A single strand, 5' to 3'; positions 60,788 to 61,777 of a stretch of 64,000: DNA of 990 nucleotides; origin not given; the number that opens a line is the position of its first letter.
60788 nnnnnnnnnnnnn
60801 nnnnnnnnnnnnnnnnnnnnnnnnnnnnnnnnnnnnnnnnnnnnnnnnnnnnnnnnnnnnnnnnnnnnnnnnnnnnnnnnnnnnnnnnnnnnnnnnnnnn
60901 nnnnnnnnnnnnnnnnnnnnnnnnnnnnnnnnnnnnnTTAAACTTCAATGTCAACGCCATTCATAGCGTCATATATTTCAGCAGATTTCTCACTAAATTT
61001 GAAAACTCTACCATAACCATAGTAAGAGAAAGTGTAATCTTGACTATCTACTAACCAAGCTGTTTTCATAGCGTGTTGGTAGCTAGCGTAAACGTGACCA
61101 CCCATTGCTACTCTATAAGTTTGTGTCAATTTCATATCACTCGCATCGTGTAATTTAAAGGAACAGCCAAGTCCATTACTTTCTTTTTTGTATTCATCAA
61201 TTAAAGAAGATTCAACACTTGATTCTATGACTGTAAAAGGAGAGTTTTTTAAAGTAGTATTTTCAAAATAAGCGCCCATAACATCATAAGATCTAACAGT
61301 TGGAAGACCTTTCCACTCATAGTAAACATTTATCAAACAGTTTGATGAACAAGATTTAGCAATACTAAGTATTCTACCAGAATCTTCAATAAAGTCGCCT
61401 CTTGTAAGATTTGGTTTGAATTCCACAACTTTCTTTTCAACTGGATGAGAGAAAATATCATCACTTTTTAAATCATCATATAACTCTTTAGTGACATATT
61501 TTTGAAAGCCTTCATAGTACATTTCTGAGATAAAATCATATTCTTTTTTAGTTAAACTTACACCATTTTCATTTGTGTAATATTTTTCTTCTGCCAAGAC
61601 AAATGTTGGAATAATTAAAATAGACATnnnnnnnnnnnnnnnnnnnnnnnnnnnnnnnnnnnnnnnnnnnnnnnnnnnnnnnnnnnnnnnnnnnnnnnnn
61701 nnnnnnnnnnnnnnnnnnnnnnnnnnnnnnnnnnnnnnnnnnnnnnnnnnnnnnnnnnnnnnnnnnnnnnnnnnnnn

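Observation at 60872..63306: ~55-bp imperfect direct repeats bracket a two-gene cassette next to tRNA-Arg and a bacteriocin-type exporter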

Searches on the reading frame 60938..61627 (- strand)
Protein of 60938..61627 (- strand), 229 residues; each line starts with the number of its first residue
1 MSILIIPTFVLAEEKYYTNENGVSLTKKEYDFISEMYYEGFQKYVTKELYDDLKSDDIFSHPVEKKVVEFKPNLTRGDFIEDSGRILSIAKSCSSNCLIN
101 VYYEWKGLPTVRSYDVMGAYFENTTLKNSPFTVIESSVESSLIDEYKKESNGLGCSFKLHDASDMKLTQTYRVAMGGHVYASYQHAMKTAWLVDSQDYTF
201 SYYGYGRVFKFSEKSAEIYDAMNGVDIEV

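Call 14: search_protein_families(library=pfam, proteins=[window:60938-61627:-], max_evalue=0.01)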
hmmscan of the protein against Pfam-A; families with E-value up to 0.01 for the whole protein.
window:60938-61627:- (229 aa): 0 families

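Call 15: find_encoding_contigs(protein=window:60938-61627:-, flank=10000, max_places=10)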
Protein window:60938-61627:- (229 aa): 6 contigs read that carry it; 4 places shown.
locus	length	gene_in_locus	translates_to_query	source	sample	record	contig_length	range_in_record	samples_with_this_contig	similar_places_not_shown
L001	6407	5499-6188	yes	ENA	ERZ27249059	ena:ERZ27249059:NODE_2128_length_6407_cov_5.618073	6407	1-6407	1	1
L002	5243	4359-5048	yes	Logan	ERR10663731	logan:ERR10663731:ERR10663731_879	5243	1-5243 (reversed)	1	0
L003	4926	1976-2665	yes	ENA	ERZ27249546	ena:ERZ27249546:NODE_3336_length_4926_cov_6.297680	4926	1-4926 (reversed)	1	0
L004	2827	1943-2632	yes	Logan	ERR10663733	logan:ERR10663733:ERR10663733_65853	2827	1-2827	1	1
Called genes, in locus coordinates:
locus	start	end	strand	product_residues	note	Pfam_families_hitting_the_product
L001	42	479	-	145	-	PF09424:YqeY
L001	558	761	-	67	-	PF01165:Ribosomal_S21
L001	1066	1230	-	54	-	-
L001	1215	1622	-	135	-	-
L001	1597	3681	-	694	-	PF03412:Peptidase_C39, PF20720:nSTAND3 (faint), PF00664:ABC_membrane, PF00005:ABC_tran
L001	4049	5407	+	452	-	PF01381:HTH_3, PF12844:HTH_19 (weak)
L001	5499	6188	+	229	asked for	-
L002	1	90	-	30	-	?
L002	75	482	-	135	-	-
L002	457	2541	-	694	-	PF03412:Peptidase_C39, PF20720:nSTAND3 (faint), PF00664:ABC_membrane, PF00005:ABC_tran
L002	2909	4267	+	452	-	PF01381:HTH_3, PF12844:HTH_19 (weak)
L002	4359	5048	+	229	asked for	-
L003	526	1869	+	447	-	PF01381:HTH_3, PF12844:HTH_19 (weak)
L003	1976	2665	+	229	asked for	-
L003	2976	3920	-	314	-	PF10646:Germane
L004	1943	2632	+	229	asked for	-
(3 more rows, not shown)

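Call 30: find_related_loci(query=A4, collection=genome_contigs, flank=10000)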
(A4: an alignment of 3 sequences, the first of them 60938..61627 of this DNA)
Query A4 (229 aa) in genome_contigs; peptide patterns used: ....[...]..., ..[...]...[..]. (x = any residue, [..] = any of these).
187 stretches matched a pattern; 28 encode a relative of the query (tblastn E <= 1e-3); 28 distinct loci.
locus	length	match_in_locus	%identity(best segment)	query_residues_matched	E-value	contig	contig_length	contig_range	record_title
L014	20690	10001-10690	63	1-229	1e-99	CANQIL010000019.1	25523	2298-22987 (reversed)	MAG: uncultured Bacilli bacterium isolate Lapin-028__bin30 genome assembly, contig: Lapin-028__NODE_2060_length_25523_co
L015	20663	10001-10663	47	10-229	7e-60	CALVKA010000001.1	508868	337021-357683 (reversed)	MAG: uncultured Bacilli bacterium isolate BRZ_NS__bin73 genome assembly, contig: BRZ_NS__NODE_7_length_508868_cov_10.077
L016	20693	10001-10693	42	3-229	2e-51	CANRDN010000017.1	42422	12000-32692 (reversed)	MAG: uncultured Bacilli bacterium isolate Lapin-026__bin19 genome assembly, contig: Lapin-026__NODE_918_length_42422_cov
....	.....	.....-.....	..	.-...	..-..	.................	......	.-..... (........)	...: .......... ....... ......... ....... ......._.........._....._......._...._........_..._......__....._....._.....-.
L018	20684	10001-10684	44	6-229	2e-49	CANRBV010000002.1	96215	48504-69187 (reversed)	MAG: uncultured Bacilli bacterium isolate Lapin-028__bin53 genome assembly, contig: Lapin-028__NODE_155_length_96215_cov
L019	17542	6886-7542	42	10-229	5e-46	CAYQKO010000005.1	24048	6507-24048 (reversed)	MAG TPA_asm: uncultured Muribaculaceae bacterium isolate SRP222994_co1_113 genome assembly, contig: NODE_4168_length_240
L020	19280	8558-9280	41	3-229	4e-46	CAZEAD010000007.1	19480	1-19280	MAG TPA_asm: uncultured Mycoplasma sp. isolate SRP287540_co2_279 genome assembly, contig: NODE_3050_length_19480_cov_6.6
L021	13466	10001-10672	39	1-225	1e-44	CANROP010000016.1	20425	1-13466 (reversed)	MAG: uncultured Bacilli bacterium isolate Lapin-020__bin127 genome assembly, contig: Lapin-020__NODE_3406_length_20425_c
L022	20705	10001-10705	42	5-226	1e-44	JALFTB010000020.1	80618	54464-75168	MAG: bacterium isolate SUG986 k141_81897, whole genome shotgun sequence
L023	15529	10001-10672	39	1-225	2e-44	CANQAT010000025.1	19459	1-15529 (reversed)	MAG: uncultured Bacilli bacterium isolate Lapin-002__bin26 genome assembly, contig: Lapin-002__NODE_3606_length_19459_co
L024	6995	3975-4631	40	10-229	3e-44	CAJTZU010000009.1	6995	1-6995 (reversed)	MAG TPA_asm: uncultured Bacilli bacterium isolate MGBC118066 genome assembly, contig: MGBC118066.9, whole genome shotgun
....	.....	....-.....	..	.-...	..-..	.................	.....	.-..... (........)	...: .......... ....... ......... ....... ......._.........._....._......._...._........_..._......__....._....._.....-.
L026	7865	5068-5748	36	1-229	3e-43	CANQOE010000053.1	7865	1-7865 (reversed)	MAG: uncultured Bacilli bacterium isolate Lapin-033__bin60 genome assembly, contig: Lapin-033__NODE_7710_length_7865_cov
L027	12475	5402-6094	40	4-229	5e-42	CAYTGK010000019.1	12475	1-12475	MAG TPA_asm: uncultured Muribaculaceae bacterium isolate SRP314395_co1_48 genome assembly, contig: NODE_4669_length_1247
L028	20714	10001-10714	38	2-229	9e-41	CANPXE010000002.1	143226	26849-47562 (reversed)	MAG: uncultured Bacilli bacterium isolate Lapin-004__bin77 genome assembly, contig: Lapin-004__NODE_59_length_143226_cov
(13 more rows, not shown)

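Call 53: find_homologous_proteins(query=window:60938-61627:-, max_evalue=0.00001)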
Query window:60938-61627:- (229 aa): 154 proteins with E <= 0.00001 among 249 candidates; the best 120 are listed.
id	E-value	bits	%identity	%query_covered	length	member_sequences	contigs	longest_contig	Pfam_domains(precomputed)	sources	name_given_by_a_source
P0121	3.9e-134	464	88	100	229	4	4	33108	-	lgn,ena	-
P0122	1.1e-130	452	86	100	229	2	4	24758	-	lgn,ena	-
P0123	1.0e-101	358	70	98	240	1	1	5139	-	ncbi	-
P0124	1.2e-100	354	67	100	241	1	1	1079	-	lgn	-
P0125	1.7e-99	350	68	100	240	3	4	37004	-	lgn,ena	-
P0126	5.1e-97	342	68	97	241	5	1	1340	-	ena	-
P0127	6.1e-97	342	67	100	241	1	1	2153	-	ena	-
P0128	6.2e-96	339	69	100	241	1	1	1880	-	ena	-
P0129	4.4e-95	336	67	100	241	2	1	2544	-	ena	-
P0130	1.8e-92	327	63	100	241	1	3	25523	-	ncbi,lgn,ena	-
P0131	4.2e-65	238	49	99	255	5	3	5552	-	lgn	-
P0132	1.3e-64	236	51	95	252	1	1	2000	-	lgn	-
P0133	1.6e-64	236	48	96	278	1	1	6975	-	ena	-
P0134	2.7e-64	235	52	96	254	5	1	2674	-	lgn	-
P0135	3.3e-64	235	49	99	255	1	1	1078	-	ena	-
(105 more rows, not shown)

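Call 54: find_encoding_contigs(protein=P0121, flank=7000, max_places=3)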
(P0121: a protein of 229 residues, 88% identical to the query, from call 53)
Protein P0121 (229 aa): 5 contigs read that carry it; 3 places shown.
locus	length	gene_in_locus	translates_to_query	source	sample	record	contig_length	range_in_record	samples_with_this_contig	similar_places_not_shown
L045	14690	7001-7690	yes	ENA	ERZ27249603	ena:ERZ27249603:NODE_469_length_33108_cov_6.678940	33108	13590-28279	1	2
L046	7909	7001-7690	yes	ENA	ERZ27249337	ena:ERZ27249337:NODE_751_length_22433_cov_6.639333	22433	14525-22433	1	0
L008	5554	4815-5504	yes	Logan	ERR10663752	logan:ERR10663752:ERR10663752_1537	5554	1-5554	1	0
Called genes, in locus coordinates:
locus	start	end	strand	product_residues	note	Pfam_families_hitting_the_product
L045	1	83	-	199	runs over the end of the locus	PF04892:VanZ-LLP1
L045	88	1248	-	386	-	PF06898:YqfD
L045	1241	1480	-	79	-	PF07873:YabP (weak)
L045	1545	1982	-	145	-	PF09424:YqeY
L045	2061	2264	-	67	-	PF01165:Ribosomal_S21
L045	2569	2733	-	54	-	-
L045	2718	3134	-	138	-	-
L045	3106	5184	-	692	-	PF03412:Peptidase_C39, PF20720:nSTAND3 (faint), PF00664:ABC_membrane, PF00005:ABC_tran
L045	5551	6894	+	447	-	PF01381:HTH_3, PF12844:HTH_19 (weak)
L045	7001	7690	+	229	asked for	-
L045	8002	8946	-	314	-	PF10646:Germane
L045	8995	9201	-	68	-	PF08281:Sigma70_r4_2, PF00196:GerE, PF04545:Sigma70_r4, PF08279:HTH_11 (weak)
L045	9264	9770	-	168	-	PF12685:SpoIIIAH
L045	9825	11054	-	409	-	PF06838:Met_gamma_lyase, PF01053:Cys_Met_Meta_PP (weak)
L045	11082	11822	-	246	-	PF00106:adh_short, PF08659:KR, PF13561:adh_short_C2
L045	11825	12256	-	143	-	-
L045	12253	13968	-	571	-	-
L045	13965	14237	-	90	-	-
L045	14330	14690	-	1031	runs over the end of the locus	PF00133:tRNA-synt_1, PF01921:tRNA-synt_1f (weak), PF09334:tRNA-synt_1g (weak), PF08264:Anticodon_1, PF19302:DUF5915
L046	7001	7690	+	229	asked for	-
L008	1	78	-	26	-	?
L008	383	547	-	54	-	-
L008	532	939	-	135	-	-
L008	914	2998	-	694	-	PF03412:Peptidase_C39, PF20720:nSTAND3 (faint), PF00664:ABC_membrane, PF00005:ABC_tran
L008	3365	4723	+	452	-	PF01381:HTH_3, PF12844:HTH_19 (weak)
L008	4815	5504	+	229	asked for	-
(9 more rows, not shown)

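Call 55: find_encoding_contigs(protein=P0122, flank=7000, max_places=3)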
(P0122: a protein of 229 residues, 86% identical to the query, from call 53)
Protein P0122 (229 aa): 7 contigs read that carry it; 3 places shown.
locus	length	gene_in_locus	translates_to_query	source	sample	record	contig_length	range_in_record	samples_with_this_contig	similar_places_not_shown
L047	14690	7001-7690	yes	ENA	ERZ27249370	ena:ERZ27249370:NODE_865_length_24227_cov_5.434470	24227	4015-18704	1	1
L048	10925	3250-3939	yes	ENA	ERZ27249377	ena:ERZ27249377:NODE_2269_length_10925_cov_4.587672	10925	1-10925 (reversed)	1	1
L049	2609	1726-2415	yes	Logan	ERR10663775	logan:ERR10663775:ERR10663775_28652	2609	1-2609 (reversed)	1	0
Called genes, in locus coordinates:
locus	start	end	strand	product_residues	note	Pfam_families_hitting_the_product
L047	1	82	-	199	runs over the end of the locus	PF04892:VanZ-LLP1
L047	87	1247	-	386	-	PF06898:YqfD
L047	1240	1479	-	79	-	PF07873:YabP (weak)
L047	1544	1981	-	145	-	PF09424:YqeY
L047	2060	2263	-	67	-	PF01165:Ribosomal_S21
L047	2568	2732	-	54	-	-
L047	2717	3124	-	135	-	-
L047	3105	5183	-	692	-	PF03412:Peptidase_C39, PF20720:nSTAND3 (faint), PF00664:ABC_membrane, PF00005:ABC_tran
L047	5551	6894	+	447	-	PF01381:HTH_3, PF12844:HTH_19 (weak)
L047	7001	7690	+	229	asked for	-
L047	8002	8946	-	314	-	PF10646:Germane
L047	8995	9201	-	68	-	PF08281:Sigma70_r4_2, PF00196:GerE, PF04545:Sigma70_r4, PF08279:HTH_11 (weak)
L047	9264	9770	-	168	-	PF12685:SpoIIIAH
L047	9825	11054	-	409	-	PF06838:Met_gamma_lyase, PF01053:Cys_Met_Meta_PP (weak)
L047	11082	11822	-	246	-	PF00106:adh_short, PF08659:KR, PF13561:adh_short_C2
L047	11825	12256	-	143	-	-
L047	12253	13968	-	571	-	-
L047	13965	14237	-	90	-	-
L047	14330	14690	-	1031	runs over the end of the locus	PF00133:tRNA-synt_1, PF01921:tRNA-synt_1f (weak), PF09334:tRNA-synt_1g (weak), PF08264:Anticodon_1, PF19302:DUF5915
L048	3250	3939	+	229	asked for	-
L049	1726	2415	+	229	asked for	-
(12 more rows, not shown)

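Call 60: find_encoding_contigs(protein=P0126, flank=3000, max_places=3)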
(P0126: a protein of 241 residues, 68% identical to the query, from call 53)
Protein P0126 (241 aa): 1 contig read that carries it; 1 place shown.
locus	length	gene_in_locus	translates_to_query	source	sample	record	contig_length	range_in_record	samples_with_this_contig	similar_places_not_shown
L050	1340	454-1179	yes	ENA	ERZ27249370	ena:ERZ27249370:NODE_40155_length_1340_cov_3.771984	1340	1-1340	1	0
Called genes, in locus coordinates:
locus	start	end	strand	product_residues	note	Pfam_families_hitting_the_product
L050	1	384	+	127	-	?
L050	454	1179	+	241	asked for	-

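Call 61: find_encoding_contigs(protein=P0127, flank=3000, max_places=3)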
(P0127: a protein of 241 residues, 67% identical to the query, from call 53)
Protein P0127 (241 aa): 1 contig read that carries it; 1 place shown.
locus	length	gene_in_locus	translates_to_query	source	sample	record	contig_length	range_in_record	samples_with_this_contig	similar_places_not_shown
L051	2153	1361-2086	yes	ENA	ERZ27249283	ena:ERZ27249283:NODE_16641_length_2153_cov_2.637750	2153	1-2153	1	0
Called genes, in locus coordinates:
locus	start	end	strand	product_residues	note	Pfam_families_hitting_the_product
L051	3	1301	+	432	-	?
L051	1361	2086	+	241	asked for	-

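Call 71: predict_structure(alignment_id=A7)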
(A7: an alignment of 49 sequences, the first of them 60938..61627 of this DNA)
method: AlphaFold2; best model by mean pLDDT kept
length: 229 residues; sequences in the alignment: 49
mean_pLDDT: 90.0   pTM: 0.85
mean pLDDT of the five models: 90.0, 89.9, 89.2, 89.1, 87.9
residues with pLDDT >= 90: 180; 70-90: 23; 50-70: 18; < 50: 8
segments of 3 or more residues with pLDDT < 50: 74-81
pLDDT, mean of each block of 10 residues (from residue 1): 63 83 96 96 95 91 91 48 79 96 88 95 96 94 94 95 93 97 96 97 97 96 95
secondary structure, 60 per line:
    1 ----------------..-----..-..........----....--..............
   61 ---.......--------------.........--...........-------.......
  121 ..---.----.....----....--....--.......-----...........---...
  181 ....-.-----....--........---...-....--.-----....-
elements in order: H27-36 H41-44 H47-60 E64-70 E85-93 E96-106 E114-122 E131-135 E140-143 E146-149 E152-158 E164-174 E178-184 H192-195 E198-205 E209-211 H213-216 E225-228

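Call 73: fold_search(model_id=the predicted structure, library=pdb)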
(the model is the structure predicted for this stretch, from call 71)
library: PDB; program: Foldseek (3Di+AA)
matches with E <= 10: 1010; with E <= 0.001: 7
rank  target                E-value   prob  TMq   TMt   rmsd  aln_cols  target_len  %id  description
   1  7wwo_A                2.8e-04  1.00  0.30  0.41  15.3       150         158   11  Dimer form of hypothetical protein TTHA1873 from Thermus thermophilus (released 2022-03-09)
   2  7wrk                  4.7e-04  1.00  0.32  0.44  12.0       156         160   10  Structure of hypothetical protein TTHA1873 from Thermus thermophilus (released 2022-03-09)
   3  7wwn                  5.8e-04  1.00  0.29  0.39  14.9       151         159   10  Structure of hypothetical protein TTHA1873 from Thermus thermophilus with Potassium mercuric iodide (released 2022-04-06)
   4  2xtl_A                6.5e-04  1.00  0.29  0.16   4.4       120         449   15  Structure of the major pilus backbone protein from Streptococcus Agalactiae (released 2011-07-06)
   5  2x9y                  7.2e-04  0.98  0.30  0.17  14.3       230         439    9  STRUCTURE OF THE PILUS BACKBONE (RRGB) FROM STREPTOCOCCUS PNEUMONIAE (released 2010-06-30)
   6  3v10_B                9.5e-04  1.00  0.31  0.24  15.4       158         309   12  Crystal structure of the collagen binding domain of Erysipelothrix rhusiopathiae surface protein RspB (released 2012-10-24)
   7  3v10_A                9.5e-04  1.00  0.29  0.22  16.7       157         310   13  Crystal structure of the collagen binding domain of Erysipelothrix rhusiopathiae surface protein RspB (released 2012-10-24)
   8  2xtl_B                1.7e-03  1.00  0.29  0.16   4.6       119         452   13  Structure of the major pilus backbone protein from Streptococcus Agalactiae (released 2011-07-06)
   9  8wxd_A                1.8e-03  1.00  0.32  0.18   3.8       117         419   14  Crystal Structure of shaft pilin PilA from Streptococcus sanguinis (released 2025-05-07)
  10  9uvm                  2.6e-03  1.00  0.33  0.20  11.2       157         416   10  The SeMet pili protein of Streptococcus Sanguinis (released 2026-01-21)
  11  5fx8_U                2.7e-03  1.00  0.30  0.23  11.3       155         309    6  Complete structure of manganese lipoxygenase of Gaeumannomyces graminis and partial structure of zonadhesin of Komagat (released 2016-06-22)
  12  9vqn                  3.6e-03  1.00  0.33  0.20  10.5       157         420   10  Crystal structure of Se-Met SSA1633 from Streptococcus sanguinis (Phase determination model) (released 2026-01-21)
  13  4d0q                  3.6e-03  0.84  0.23  0.30  12.2       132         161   13  Hyaluronan Binding Module of the Streptococcal Pneumoniae Hyaluronate Lyase (released 2014-08-06)
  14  7czf_D                3.8e-03  0.93  0.25  0.34  11.9       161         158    7  Crystal structure of Kaposi Sarcoma associated herpesvirus (KSHV ) gHgL in complex with the ligand binding domian (LBD (released 2020-10-21)
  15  3fhq_F                3.8e-03  0.47  0.21  0.10  16.3       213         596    5  Structure of endo-beta-N-acetylglucosaminidase A (released 2009-05-05)
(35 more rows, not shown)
